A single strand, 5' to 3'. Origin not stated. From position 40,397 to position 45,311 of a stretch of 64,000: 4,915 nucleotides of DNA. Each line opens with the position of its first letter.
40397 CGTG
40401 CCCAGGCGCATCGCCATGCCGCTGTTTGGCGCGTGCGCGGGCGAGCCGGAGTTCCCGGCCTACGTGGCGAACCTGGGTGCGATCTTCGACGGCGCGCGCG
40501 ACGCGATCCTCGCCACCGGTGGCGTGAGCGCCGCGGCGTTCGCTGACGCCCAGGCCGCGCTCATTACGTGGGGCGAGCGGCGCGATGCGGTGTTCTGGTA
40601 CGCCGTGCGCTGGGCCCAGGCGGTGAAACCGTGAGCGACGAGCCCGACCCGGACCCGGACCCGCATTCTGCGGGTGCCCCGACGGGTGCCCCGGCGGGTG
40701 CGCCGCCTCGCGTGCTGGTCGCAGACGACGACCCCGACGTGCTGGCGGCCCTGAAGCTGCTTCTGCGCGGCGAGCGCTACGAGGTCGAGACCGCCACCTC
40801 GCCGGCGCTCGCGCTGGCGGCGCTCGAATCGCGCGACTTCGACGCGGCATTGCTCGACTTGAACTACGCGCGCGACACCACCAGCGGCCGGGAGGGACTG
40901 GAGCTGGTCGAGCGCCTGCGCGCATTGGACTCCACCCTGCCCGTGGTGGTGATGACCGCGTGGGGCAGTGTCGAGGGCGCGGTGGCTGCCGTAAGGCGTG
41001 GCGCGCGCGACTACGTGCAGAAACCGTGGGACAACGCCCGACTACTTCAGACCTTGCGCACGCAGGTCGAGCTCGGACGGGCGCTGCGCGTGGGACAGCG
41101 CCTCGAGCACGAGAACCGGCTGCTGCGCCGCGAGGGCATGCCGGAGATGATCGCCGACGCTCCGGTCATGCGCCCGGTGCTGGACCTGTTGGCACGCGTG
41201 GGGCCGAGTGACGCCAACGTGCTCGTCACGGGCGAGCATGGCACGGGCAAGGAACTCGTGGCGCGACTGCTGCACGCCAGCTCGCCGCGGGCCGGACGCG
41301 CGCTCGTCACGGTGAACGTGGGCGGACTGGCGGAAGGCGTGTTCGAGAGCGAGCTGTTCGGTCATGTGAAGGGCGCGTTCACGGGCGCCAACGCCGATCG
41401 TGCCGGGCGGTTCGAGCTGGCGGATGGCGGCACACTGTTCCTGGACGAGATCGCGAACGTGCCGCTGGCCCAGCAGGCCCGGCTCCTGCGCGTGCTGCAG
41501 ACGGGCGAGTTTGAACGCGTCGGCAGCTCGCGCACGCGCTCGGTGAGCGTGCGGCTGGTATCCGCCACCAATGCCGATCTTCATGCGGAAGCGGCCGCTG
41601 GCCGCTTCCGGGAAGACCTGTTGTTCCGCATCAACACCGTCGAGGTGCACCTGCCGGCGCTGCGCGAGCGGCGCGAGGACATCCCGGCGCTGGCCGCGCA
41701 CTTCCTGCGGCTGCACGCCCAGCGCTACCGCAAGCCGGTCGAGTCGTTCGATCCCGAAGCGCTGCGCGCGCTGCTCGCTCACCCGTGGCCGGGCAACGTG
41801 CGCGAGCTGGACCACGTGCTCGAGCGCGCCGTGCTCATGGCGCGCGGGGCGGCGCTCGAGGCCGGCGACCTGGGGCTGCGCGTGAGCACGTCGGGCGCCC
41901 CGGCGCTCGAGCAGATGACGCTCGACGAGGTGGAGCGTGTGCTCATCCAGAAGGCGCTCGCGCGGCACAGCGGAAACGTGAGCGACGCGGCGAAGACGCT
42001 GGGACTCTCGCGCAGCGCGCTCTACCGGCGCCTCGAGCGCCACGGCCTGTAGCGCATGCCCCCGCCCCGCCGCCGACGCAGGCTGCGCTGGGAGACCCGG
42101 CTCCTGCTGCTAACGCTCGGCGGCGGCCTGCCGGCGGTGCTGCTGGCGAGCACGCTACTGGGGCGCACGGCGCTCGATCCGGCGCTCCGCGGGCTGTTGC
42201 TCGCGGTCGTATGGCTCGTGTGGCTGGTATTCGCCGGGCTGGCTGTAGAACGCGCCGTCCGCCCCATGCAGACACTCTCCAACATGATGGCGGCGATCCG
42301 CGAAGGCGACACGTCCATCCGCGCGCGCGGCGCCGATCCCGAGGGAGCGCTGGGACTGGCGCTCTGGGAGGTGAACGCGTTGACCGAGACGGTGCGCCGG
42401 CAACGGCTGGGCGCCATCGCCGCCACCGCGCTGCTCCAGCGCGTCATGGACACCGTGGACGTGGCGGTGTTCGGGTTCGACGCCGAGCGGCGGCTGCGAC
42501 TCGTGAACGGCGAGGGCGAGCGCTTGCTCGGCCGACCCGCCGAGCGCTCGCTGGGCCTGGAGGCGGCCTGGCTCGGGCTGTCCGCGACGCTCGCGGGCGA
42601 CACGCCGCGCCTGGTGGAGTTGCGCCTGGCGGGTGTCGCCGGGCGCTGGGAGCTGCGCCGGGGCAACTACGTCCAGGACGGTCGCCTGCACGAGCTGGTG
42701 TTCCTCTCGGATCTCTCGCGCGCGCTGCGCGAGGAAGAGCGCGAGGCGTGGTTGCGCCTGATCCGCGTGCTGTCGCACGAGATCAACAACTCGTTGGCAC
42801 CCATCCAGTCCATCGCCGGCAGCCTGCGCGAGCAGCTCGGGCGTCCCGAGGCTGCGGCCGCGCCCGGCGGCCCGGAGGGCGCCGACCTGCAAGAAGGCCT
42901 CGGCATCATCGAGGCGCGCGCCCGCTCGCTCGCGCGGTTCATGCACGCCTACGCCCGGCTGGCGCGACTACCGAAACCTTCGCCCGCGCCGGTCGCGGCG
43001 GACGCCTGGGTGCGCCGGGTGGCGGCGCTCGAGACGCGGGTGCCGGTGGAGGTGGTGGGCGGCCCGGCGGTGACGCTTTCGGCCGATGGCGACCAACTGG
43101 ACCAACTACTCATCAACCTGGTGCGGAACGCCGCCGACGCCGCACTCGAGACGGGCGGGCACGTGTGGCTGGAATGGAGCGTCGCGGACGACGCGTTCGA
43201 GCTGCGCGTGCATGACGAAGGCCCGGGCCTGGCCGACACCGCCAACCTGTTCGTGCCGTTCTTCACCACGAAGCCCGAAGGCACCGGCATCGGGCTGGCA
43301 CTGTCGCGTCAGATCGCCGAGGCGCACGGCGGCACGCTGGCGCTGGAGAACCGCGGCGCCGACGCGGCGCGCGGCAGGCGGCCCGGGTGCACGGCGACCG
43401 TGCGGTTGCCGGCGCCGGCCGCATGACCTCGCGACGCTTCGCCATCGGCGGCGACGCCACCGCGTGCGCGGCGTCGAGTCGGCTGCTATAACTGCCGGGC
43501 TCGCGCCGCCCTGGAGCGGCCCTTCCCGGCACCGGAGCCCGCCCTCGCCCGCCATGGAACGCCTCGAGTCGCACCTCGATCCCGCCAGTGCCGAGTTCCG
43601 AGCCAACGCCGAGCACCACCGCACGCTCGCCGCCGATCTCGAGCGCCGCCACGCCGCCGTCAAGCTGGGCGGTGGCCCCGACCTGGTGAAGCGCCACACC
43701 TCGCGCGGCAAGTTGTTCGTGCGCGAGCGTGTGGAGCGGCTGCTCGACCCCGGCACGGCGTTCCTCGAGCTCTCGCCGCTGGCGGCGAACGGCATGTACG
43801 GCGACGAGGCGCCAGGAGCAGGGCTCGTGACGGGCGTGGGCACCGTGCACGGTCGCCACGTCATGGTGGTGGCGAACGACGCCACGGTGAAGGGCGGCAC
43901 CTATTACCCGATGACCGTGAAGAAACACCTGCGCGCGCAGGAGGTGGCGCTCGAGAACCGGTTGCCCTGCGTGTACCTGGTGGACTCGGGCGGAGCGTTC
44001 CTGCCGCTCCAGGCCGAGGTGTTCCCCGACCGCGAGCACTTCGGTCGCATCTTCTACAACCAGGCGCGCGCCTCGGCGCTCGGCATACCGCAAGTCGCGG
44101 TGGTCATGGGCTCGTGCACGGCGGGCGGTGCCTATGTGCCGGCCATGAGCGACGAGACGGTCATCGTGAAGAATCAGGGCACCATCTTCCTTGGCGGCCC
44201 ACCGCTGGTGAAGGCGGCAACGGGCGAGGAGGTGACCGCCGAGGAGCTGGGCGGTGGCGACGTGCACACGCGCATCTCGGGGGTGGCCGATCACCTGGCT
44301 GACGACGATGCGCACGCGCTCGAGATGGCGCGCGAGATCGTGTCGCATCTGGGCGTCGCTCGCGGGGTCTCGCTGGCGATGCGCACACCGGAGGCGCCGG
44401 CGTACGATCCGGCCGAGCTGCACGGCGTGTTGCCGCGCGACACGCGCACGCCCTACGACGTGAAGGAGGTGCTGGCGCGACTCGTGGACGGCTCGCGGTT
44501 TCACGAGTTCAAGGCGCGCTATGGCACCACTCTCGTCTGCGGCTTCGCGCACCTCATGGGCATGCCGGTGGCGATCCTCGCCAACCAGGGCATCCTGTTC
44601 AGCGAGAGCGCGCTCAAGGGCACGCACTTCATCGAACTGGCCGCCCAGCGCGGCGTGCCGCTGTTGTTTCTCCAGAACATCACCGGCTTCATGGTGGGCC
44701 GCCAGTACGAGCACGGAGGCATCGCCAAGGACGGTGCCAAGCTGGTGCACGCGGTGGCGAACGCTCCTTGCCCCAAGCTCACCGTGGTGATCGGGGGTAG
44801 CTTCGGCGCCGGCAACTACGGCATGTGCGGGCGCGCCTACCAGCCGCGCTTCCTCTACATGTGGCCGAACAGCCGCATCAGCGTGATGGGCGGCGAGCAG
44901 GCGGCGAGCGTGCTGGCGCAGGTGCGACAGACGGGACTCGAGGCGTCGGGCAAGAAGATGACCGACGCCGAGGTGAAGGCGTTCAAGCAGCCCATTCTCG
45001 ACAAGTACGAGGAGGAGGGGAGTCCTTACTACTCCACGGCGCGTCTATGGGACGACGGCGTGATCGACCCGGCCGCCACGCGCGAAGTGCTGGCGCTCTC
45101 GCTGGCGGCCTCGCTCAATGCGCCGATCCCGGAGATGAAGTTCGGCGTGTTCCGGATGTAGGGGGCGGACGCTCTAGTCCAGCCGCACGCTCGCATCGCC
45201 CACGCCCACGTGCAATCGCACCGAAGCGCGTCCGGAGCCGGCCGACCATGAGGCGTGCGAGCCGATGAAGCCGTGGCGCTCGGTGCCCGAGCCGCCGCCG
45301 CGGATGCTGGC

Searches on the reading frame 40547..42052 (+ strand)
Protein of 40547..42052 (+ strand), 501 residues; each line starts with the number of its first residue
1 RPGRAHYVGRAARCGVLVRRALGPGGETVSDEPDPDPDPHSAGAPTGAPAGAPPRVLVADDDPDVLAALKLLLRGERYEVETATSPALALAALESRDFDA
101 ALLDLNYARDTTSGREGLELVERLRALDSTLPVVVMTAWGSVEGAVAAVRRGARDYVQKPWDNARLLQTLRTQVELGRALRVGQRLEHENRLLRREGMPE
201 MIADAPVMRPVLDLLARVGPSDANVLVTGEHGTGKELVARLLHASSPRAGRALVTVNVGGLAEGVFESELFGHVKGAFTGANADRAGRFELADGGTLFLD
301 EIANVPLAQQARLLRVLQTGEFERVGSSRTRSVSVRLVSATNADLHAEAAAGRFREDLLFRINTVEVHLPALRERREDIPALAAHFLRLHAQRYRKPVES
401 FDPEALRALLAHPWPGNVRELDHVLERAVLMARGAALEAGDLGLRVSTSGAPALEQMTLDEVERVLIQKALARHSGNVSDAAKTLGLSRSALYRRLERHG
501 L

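Call 9: search_protein_families(library=pfam, proteins=[window:40547-42052:+], max_evalue=0.0001)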
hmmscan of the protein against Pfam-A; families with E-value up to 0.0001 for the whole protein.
window:40547-42052:+ (501 aa): 7 families
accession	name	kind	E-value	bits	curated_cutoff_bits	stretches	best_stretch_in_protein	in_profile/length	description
PF00158.32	Sigma54_activat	-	3.7e-62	209.4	20.2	1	202-367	2-167/168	Sigma-54 interaction domain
PF25601.1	AAA_lid_14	-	2.5e-25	88.5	27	1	373-449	1-77/87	AAA+ ATPase lid domain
PF00072.30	Response_reg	-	5.9e-23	81.6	30.2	1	56-170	1-110/111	Response regulator receiver domain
PF14532.12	Sigma54_activ_2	-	4.1e-20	72.9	25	1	213-372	12-138/138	Sigma-54 interaction domain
PF02954.25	HTH_8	-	5.3e-15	55.3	22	1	458-498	1-41/42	Bacterial regulatory protein, Fis family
PF07728.20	AAA_5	-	7.3e-05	23.2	22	0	224-325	1-98/139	AAA domain (dynein-related subfamily)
PF18024.7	HTH_50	-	7.4e-05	22.8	27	0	459-501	8-49/50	Helix-turn-helix domain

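Call 43: search_protein_families(library=ncbifam, proteins=[window:40547-42052:+], max_evalue=0.001)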
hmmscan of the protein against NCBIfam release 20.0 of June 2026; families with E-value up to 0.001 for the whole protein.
window:40547-42052:+ (501 aa): 89 families (the best 25 are shown)
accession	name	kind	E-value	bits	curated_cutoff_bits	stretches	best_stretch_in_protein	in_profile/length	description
NF007689.0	PRK10365.1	equivalog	1.7e-113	379.7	760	1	56-498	8-441/441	sigma-54-dependent response regulator transcription factor ZraR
TIGR01818.1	ntrC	equivalog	3.5e-110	368.9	558.6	2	56-445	1-380/463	nitrogen regulation protein NR(I)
NF008469.0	PRK11361.1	equivalog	2.4e-109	366.1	714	1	55-500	6-455/461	acetoacetate metabolism transcriptional regulator AtoC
TIGR02915.1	PEP_resp_reg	equivalog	6.7e-108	361.4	502.6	1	56-501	1-444/445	PEP-CTERM-box response regulator transcription factor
NF051870.1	NAssimRespRegNtrX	equivalog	6.3e-100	335.2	600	1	56-500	4-451/452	nitrogen assimilation response regulator NtrX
NF011695.0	PRK15115.1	equivalog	4.3e-96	322.4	763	1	53-501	6-438/445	two-component system response regulator GlrR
NF041946.1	LuxO_transreg_Vib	equivalog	2.9e-95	319.8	800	2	65-436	8-370/463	quorum-sensing sigma-54 dependent transcriptional regulator LuxO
TIGR01817.1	nifA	equivalog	6.6e-95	318.9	528.85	1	193-458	189-454/534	nif-specific transcriptional activator NifA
NF003451.0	PRK05022.1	equivalog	1.1e-93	314.7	476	1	195-500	186-509/512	nitric oxide reductase transcriptional regulator NorR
NF008176.1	PRK10923.1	equivalog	7.8e-91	305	620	1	56-444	6-383/469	nitrogen regulation protein NR(I)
NF050807.1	TransRegFlbDCaul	equivalog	3.4e-86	289.9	750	1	200-442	119-361/454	sigma-54-dependent transcriptional regulator FlbD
NF038308.1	RNA_repair_RtcR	equivalog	1.2e-84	285.1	650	1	150-443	131-433/530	RNA repair transcriptional activator RtcR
NF041552.1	TF_PrdR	equivalog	1.1e-82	278.2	795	1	185-498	253-575/577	sigma-54 dependent transcriptional regulator PrdR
NF011958.0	PRK15429.1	equivalog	5.2e-81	273.2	830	1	198-500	378-685/692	formate hydrogenlyase transcriptional activator FlhA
NF049963.1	RespRegFlgRCampy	domain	2.1e-80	270.7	750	1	58-498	5-426/429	fla regulon two-component system response regulator FlgR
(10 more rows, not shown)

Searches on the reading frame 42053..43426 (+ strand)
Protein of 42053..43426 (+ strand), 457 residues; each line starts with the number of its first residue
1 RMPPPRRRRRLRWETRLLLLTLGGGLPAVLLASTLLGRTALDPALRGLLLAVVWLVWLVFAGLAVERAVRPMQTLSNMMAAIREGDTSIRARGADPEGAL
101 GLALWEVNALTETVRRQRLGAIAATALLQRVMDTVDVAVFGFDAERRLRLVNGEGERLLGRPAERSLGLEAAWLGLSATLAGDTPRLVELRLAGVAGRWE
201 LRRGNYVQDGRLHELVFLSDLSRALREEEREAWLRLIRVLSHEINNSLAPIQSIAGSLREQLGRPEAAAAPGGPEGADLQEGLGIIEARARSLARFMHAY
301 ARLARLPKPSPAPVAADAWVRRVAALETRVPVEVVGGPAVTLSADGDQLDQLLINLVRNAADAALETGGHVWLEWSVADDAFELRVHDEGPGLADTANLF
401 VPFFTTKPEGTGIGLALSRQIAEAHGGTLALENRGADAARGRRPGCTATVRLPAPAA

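Call 9: search_protein_families(library=pfam, proteins=[window:42053-43426:+], max_evalue=0.0001)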
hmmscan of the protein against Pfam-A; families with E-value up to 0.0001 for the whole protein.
window:42053-43426:+ (457 aa): 1 family
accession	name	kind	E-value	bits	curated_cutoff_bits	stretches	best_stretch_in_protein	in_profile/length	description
PF02518.31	HATPase_c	-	1e-18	68.2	26.4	1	345-455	2-110/111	Histidine kinase-, DNA gyrase B-, and HSP90-like ATPase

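Call 43: search_protein_families(library=ncbifam, proteins=[window:42053-43426:+], max_evalue=0.001)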
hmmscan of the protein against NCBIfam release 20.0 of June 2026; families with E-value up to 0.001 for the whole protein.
window:42053-43426:+ (457 aa): 53 families (the best 25 are shown)
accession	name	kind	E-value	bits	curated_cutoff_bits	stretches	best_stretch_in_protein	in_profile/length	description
NF008468.0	PRK11360.1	equivalog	4.8e-23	81.4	646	1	220-434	382-595/616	two-component system sensor histidine kinase AtoS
NF007688.0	PRK10364.1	equivalog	2.4e-20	72.7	479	1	341-438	344-442/460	two-component system sensor histidine kinase ZraS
NF041777.1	sens_FixL_Rhizob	equivalog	1.6e-18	66.6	850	1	344-438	374-472/485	sensor protein FixL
TIGR02916.1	PEP_his_kin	equivalog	7.8e-17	61.1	300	1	327-433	560-666/679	XrtA/PEP-CTERM system histidine kinase PrsK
NF046044.1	PnpS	equivalog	1.6e-14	53.8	400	1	337-432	274-376/390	two-component system histidine kinase PnpS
NF010411.0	PRK13837.1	equivalog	7.5e-14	50.7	647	1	340-431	552-659/828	two-component system VirA-like sensor kinase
NF040750.1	tetrathio_HK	equivalog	1.1e-13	50.6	750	1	338-438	446-545/555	tetrathionate respiration histidine kinase TtrS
NF008312.0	PRK11100.1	equivalog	2.4e-13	49.8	356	1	325-439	346-466/477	two-component system sensor histidine kinase CreC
TIGR02956.1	TMAO_torS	equivalog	5.5e-13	47.9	676.5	1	341-433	572-668/967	TMAO reductase system sensor histidine kinase/response regulator TorS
NF047794.1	HisKinPtgB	equivalog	1.4e-12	46.8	1000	1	341-431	548-639/656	two-component system sensor histidine kinase PgtB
NF038348.1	T2SS_HK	subfamily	1.7e-12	46.6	450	1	344-453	467-572/574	histidine kinase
NF053867.1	SprKinKinDBac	equivalog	3.1e-12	45.7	775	1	340-434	389-484/500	sporulation kinase KinD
NF058527.1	HistKinChvGCaul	equivalog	7.6e-12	44.7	740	1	340-454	414-533/535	two-component sensor histidine kinase ChvG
NF033092.0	HK_WalK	equivalog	1e-11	44.1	725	1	340-433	480-580/594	cell wall metabolism sensor histidine kinase WalK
NF052574.1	HisKinEspCMyxo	equivalog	1.6e-11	43.1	1200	1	242-433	426-623/785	serine histidine kinase EspC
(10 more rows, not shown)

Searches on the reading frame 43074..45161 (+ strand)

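Call 9: search_protein_families(library=pfam, proteins=[window:43074-45161:+], max_evalue=0.0001)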
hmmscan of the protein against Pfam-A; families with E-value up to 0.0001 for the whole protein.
window:43074-45161:+ (695 aa): 2 families
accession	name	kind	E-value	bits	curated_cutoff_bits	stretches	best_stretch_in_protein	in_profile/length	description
PF01039.27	Carboxyl_trans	-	5.7e-152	507.2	22.3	1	208-687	2-487/493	Carboxyl transferase domain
PF03255.19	ACCA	-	1.1e-14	54.8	23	1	249-367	92-215/310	Acetyl co-enzyme A carboxylase carboxyltransferase-like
